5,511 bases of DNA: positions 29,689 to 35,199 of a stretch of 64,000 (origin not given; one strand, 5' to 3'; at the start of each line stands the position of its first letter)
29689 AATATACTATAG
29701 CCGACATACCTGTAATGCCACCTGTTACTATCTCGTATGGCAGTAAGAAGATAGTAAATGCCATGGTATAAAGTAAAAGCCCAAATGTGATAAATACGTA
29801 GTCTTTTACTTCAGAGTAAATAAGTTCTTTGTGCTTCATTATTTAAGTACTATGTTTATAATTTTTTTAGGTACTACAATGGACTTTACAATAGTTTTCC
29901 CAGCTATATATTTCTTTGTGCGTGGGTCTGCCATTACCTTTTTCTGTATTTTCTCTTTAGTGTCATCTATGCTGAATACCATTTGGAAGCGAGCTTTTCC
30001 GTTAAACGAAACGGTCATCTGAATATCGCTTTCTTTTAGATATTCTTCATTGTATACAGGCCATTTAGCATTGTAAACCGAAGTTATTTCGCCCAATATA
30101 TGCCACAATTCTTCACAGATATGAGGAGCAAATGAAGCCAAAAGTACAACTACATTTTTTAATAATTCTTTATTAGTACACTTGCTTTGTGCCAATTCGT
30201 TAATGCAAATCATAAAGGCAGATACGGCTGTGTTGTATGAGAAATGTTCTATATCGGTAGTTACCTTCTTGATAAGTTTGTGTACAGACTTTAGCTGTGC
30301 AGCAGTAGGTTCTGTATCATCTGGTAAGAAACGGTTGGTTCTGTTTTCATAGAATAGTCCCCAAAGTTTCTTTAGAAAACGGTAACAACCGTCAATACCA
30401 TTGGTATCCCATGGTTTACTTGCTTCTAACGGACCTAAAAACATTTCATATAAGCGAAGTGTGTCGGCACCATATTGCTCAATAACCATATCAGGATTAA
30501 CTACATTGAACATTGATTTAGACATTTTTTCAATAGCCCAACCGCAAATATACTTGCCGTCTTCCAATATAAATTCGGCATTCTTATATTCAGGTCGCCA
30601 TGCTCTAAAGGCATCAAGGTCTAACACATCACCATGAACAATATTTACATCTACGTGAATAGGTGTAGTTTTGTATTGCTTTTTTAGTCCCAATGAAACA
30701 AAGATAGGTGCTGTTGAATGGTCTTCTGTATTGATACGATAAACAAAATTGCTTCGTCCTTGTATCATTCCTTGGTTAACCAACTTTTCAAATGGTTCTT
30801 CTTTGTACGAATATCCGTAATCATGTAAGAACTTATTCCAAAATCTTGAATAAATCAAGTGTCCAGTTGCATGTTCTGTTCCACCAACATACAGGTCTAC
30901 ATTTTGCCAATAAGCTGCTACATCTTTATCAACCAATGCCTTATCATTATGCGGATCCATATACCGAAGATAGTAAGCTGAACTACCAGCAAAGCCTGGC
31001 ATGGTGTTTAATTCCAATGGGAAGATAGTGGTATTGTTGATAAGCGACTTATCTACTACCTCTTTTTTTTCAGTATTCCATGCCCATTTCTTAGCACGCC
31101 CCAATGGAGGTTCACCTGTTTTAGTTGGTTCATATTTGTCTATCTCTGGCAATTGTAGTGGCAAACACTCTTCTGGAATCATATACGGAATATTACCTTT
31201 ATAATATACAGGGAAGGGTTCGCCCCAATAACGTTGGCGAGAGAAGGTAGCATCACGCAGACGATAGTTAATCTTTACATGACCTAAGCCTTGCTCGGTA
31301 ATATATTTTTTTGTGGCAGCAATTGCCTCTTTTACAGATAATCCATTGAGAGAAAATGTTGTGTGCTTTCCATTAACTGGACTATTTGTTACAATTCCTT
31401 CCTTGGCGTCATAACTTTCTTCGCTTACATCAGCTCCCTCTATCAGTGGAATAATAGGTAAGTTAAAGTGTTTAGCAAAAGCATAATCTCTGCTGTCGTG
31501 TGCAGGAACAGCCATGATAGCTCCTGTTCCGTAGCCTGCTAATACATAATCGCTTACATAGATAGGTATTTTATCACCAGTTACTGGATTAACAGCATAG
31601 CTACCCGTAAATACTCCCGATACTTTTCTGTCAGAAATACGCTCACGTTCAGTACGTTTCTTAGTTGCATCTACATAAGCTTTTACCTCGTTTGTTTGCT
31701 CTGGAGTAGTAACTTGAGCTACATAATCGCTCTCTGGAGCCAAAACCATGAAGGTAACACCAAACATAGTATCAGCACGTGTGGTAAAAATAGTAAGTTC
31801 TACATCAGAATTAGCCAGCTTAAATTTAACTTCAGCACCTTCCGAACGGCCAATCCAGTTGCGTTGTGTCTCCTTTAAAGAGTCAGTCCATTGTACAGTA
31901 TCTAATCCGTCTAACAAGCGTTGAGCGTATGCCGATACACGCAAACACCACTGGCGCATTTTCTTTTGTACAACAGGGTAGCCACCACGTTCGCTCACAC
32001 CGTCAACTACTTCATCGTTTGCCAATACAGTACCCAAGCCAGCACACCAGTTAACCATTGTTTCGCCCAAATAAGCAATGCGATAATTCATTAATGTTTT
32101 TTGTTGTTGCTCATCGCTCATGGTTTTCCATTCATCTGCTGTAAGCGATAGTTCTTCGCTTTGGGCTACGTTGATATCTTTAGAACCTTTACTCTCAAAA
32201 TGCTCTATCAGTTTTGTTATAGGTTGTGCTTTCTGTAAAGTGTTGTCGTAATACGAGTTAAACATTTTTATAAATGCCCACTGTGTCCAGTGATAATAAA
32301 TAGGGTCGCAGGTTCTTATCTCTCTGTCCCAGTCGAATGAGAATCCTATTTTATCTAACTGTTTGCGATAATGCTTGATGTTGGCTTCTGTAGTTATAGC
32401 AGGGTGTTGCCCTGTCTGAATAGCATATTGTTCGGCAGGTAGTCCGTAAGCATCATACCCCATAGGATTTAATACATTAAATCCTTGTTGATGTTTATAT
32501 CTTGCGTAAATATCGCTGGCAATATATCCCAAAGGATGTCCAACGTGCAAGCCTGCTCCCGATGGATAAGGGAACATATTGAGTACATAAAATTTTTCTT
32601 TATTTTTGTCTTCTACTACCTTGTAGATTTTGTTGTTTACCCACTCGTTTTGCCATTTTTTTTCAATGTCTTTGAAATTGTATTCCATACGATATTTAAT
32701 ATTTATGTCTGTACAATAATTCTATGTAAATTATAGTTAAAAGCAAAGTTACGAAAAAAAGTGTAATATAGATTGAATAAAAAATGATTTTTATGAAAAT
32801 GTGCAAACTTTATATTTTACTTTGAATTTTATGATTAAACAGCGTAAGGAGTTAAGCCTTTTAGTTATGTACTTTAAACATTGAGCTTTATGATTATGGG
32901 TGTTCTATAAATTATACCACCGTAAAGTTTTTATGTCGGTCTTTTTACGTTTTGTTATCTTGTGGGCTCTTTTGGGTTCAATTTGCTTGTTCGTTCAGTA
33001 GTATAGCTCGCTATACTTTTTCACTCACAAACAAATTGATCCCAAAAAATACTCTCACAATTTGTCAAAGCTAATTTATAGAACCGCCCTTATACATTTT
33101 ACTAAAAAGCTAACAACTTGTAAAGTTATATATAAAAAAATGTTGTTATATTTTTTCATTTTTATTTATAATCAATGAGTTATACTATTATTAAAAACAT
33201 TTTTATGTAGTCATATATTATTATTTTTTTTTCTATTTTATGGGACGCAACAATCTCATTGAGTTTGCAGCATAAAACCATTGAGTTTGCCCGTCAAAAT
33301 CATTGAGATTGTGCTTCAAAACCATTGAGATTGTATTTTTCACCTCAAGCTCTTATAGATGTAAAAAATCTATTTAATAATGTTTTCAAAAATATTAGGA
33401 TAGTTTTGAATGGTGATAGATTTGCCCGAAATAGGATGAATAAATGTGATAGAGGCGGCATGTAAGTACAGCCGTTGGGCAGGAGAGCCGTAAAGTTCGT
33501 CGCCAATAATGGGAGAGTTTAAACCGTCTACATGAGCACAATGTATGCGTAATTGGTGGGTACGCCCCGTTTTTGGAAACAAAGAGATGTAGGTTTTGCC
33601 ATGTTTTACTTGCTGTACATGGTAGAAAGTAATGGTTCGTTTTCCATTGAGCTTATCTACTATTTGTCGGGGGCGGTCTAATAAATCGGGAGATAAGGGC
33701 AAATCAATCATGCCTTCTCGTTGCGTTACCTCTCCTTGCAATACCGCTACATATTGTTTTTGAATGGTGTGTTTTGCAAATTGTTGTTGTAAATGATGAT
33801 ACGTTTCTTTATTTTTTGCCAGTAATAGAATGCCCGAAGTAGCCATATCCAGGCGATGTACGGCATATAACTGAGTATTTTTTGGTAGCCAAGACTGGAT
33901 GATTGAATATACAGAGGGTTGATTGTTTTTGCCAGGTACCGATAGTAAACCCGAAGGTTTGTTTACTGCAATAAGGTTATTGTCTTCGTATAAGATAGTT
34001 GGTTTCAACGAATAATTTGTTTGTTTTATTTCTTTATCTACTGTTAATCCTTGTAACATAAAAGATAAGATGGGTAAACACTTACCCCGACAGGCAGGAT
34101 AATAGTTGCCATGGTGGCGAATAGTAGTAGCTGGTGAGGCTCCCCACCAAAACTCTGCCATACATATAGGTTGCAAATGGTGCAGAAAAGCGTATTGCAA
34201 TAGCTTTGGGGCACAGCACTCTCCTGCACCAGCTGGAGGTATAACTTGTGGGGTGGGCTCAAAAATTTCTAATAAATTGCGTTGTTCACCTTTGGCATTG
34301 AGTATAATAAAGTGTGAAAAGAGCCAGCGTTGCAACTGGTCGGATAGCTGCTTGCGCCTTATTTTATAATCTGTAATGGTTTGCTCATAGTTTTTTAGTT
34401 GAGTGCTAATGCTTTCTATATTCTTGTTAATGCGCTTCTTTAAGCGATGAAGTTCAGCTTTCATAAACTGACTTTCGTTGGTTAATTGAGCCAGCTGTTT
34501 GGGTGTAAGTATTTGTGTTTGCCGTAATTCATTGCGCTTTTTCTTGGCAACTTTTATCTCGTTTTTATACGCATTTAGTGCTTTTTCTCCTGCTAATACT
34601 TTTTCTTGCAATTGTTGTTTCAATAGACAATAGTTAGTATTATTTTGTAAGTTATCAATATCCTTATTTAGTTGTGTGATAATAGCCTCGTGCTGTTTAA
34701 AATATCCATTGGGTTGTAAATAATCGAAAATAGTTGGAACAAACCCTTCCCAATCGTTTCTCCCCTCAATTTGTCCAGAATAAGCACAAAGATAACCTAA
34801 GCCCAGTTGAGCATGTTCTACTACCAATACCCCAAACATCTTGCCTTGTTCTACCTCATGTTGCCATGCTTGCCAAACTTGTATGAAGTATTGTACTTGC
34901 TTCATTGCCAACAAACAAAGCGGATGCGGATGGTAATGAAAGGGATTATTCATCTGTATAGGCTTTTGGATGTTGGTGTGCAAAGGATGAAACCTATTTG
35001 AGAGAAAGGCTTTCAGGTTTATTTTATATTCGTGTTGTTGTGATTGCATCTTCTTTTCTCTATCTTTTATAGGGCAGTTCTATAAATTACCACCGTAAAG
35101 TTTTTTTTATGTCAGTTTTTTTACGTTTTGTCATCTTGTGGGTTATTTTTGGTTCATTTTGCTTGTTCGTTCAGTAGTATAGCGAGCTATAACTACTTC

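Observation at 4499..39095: Previously unrecognised MITE-like family: about 192 bp, 18-bp TIR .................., 4-5 bp AT-rich target-site duplications, at least 7 copies in 64 kb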

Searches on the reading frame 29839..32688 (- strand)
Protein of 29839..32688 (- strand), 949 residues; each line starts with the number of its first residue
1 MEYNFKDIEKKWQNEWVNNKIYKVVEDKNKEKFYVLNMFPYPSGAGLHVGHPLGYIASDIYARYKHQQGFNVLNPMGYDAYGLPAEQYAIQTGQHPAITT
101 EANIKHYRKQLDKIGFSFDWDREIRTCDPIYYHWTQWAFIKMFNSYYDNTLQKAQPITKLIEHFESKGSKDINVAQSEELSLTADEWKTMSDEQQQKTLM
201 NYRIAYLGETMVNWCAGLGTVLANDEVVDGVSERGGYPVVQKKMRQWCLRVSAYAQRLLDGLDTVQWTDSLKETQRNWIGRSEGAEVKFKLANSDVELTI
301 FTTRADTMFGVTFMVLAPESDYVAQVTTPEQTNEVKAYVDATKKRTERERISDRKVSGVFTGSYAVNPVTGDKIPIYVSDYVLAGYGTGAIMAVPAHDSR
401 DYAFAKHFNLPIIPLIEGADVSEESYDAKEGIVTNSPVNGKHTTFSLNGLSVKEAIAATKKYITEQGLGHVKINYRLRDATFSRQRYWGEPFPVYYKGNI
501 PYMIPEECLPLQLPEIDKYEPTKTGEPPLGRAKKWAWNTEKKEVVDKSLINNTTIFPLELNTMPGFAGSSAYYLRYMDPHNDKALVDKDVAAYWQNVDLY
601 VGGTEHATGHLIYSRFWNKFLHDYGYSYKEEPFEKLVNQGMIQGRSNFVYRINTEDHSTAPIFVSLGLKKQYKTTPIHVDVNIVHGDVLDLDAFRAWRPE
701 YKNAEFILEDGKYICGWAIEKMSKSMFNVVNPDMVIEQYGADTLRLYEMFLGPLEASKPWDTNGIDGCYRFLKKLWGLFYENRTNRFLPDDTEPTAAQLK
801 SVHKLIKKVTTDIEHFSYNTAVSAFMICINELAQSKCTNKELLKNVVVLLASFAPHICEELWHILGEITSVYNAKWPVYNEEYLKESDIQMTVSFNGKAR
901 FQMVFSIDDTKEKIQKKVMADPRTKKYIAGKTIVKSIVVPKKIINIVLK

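Call 9: search_protein_families(library=ncbifam, proteins=[window:29839-32688:-])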
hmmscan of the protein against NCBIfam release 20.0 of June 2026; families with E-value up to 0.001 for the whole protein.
window:29839-32688:- (949 aa): 15 families
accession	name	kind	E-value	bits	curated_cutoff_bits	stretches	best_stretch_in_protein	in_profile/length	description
TIGR00396.1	leuS_bact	equivalog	1e-273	910.5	548.4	2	199-949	139-843/843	leucine--tRNA ligase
NF008957.0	PRK12300.1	subfamily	3.1e-66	224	677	4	2-85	3-85/946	leucine--tRNA ligase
TIGR00422.1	valS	equivalog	4.4e-57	193.7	612.1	3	2-144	4-161/863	valine--tRNA ligase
TIGR00395.1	leuS_arch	equivalog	1.7e-54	185.2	648.5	3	720-890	619-800/938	leucine--tRNA ligase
NF009687.0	PRK13208.1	equivalog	5.4e-54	183.6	738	3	2-157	9-174/801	valine--tRNA ligase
NF004349.1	PRK05729.1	equivalog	1.9e-44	152.2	704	3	720-887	515-706/860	valine--tRNA ligase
TIGR00392.1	ileS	equivalog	8.3e-37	126.8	621.4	2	1-143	4-164/861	isoleucine--tRNA ligase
NF000540.1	alt_ValS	exception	4e-29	101.1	900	2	6-88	7-89/827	valine--tRNA ligase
NF011492.0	PRK14900.1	equivalog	5.8e-22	77.4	1783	2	3-83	13-93/1044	valine--tRNA ligase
TIGR00398.1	metG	equivalog_domain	1.3e-18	67.1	336.35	1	37-144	5-109/530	methionine--tRNA ligase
NF008900.0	PRK12267.1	equivalog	3.6e-15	55.5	598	2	29-144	2-114/648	methionine--tRNA ligase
NF000258.1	MupB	exception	1.4e-13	49.7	1900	1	9-87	9-88/1033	mupirocin-resistant isoleucine--tRNA ligase MupB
NF001100.0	PRK00133.1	equivalog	1.1e-12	47.3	587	1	30-120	4-93/676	methionine--tRNA ligase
NF040702.1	ileS_w_GNAT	exception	1.4e-12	46.1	1999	1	6-88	20-103/1100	isoleucine--tRNA ligase, N-acetyltransferase domain-containing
NF000257.1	MupA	exception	7.8e-12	43.8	1900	1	13-87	13-88/1024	mupirocin-resistant isoleucine--tRNA ligase MupA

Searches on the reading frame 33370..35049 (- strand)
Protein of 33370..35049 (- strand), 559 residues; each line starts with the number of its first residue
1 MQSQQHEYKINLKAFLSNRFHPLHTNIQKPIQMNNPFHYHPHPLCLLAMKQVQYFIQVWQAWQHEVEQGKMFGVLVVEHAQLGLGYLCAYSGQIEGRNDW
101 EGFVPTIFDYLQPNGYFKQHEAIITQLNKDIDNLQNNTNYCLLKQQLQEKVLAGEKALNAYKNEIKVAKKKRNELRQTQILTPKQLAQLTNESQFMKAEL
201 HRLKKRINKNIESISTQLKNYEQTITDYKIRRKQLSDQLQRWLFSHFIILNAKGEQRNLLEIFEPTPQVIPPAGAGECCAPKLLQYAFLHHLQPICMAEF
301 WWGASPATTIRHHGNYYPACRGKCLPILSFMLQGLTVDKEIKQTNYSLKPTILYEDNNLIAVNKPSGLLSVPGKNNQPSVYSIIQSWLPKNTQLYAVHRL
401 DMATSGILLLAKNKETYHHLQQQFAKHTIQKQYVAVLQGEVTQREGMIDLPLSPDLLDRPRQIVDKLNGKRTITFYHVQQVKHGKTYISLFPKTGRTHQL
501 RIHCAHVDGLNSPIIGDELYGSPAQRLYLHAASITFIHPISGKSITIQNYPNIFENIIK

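Call 9: search_protein_families(library=ncbifam, proteins=[window:33370-35049:-])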
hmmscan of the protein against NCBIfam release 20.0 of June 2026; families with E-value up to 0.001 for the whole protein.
window:33370-35049:- (559 aa): 8 families
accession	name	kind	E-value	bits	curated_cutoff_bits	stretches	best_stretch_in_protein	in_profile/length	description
TIGR00005.1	rluA_subfam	subfamily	3.7e-52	177.5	192.7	1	347-549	70-284/298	RluA family pseudouridine synthase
NF007543.0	PRK10158.1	equivalog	8.1e-42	143.3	286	1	351-549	15-215/219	bifunctional tRNA pseudouridine(32) synthase/23S rRNA pseudouridine(746) synthase RluA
NF008321.0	PRK11112.1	equivalog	8.6e-32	110.4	328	1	352-548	4-220/257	tRNA pseudouridine(65) synthase TruC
NF008249.0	PRK11025.1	equivalog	3.8e-31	108.2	378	1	347-548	90-299/317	23S rRNA pseudouridine(955/2504/2580) synthase RluC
NF008385.0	PRK11180.1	equivalog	4.2e-29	101.9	351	1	336-525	70-258/325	23S rRNA pseudouridine(1911/1915/1917) synthase RluD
TIGR01621.1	RluA-like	hypoth_equivalog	2.6e-28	98.8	222.3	1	352-538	4-185/217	TIGR01621 family pseudouridine synthase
TIGR00093.1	TIGR00093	subfamily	1.5e-10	41.1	109.3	1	363-506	1-130/161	pseudouridine synthase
NF008097.0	PRK10839.1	equivalog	5.2e-05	23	275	1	353-443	56-142/232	16S rRNA pseudouridine(516) synthase RsuA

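Call 23: find_encoding_contigs(protein=window:33370-35049:-, flank=10000, max_places=10)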
Protein window:33370-35049:- (559 aa): 21 contigs read that carry it; 10 places shown.
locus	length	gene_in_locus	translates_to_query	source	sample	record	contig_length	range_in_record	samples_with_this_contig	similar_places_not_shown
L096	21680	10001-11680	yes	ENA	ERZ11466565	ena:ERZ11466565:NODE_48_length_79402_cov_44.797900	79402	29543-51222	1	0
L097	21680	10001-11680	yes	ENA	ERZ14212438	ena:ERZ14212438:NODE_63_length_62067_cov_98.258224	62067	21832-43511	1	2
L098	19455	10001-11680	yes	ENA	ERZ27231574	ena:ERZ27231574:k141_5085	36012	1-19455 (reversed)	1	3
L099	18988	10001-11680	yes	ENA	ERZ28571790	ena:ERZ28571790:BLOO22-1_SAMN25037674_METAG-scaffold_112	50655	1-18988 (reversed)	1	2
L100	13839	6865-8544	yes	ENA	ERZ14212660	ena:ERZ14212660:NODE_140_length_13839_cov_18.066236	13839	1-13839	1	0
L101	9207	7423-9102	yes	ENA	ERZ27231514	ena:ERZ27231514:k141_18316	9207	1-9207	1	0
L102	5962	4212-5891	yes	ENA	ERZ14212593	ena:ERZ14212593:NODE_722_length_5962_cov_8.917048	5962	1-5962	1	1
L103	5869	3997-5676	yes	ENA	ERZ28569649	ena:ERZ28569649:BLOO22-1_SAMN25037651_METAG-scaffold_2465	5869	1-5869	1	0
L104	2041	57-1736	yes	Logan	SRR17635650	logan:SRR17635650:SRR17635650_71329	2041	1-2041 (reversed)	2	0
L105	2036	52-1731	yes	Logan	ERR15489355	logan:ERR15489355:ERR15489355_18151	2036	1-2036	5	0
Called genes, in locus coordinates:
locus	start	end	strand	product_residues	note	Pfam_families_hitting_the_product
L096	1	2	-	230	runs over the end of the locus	PF00814:TsaD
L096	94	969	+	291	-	PF03755:YicC-like_N, PF08340:YicC-like_C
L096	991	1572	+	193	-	PF00625:Guanylate_kin, PF13671:AAA_33 (faint)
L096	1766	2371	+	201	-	PF01467:CTP_transf_like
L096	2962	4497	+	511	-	PF00749:tRNA-synt_1c, PF19269:Anticodon_2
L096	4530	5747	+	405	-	PF04413:Glycos_transf_N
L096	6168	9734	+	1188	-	PF00754:F5_F8_type_C, PF22633:F5_F8_type_C_2, PF22666:Glyco_hydro_2_N2, PF02837:Glyco_hydro_2_N, PF00703:Glyco_hydro_2 (faint), PF18368:Ig_GlcNase, PF17753:Ig_mannosidase (weak)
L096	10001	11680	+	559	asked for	PF00849:PseudoU_synth_2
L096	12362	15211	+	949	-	PF00133:tRNA-synt_1, PF09334:tRNA-synt_1g, PF13603:tRNA-synt_1_2, PF08264:Anticodon_1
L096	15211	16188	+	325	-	PF02588:YitT_membrane, PF10035:DUF2179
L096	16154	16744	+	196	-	PF01725:Ham1p_like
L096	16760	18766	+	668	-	PF21544:PorZ_N_b_propeller, PF07494:Reg_prop (faint)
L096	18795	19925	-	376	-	-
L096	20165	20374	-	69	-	-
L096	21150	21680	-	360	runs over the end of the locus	PF00483:NTP_transferase, PF12804:NTP_transf_3 (weak)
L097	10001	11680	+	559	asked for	PF00849:PseudoU_synth_2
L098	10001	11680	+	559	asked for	PF00849:PseudoU_synth_2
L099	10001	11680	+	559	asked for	PF00849:PseudoU_synth_2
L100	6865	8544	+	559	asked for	PF00849:PseudoU_synth_2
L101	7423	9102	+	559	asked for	PF00849:PseudoU_synth_2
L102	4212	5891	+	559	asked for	PF00849:PseudoU_synth_2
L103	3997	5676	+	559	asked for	PF00849:PseudoU_synth_2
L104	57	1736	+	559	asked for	PF00849:PseudoU_synth_2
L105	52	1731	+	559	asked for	PF00849:PseudoU_synth_2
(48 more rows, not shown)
